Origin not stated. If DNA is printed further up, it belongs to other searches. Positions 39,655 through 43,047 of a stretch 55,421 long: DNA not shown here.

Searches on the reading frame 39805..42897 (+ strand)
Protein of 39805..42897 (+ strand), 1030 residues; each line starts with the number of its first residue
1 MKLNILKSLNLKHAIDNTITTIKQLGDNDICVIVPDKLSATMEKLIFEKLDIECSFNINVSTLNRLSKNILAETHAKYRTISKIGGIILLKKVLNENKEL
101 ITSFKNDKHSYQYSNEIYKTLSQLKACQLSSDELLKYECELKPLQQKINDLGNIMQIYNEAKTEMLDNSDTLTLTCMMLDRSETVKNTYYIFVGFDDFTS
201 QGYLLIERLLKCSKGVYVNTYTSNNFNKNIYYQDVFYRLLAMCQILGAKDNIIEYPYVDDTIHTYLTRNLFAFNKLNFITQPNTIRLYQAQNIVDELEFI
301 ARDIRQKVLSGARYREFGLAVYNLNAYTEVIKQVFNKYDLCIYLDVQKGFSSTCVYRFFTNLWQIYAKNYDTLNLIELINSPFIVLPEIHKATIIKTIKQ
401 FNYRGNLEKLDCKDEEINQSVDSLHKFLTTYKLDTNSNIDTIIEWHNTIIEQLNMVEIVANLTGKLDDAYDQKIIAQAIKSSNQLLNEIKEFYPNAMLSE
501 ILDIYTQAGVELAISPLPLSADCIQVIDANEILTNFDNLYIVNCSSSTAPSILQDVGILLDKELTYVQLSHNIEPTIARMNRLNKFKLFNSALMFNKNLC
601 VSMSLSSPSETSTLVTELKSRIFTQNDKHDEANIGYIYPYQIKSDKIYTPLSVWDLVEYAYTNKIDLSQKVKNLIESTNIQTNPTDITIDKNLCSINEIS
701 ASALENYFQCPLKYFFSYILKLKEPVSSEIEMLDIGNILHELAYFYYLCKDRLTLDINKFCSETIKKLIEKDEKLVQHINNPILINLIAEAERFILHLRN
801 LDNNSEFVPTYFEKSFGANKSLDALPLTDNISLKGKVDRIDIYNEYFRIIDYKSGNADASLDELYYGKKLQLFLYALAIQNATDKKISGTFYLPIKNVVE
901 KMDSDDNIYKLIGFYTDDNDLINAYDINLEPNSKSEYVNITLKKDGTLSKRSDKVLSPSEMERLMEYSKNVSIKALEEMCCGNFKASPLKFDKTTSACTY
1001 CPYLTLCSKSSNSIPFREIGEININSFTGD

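Call 37: search_protein_families(library=pfam, proteins=[window:39805-42897:+])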
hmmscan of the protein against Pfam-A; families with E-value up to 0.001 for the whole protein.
window:39805-42897:+ (1030 aa): 2 families
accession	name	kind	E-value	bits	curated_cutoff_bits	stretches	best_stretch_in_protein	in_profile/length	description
PF21445.3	ADDB_N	-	3.9e-33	115.3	26.6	1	20-245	20-257/290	ADDB, N-terminal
PF12705.13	PDDEXK_1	-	2.4e-32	113.3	22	1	699-1007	2-246/247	PD-(D/E)XK nuclease superfamily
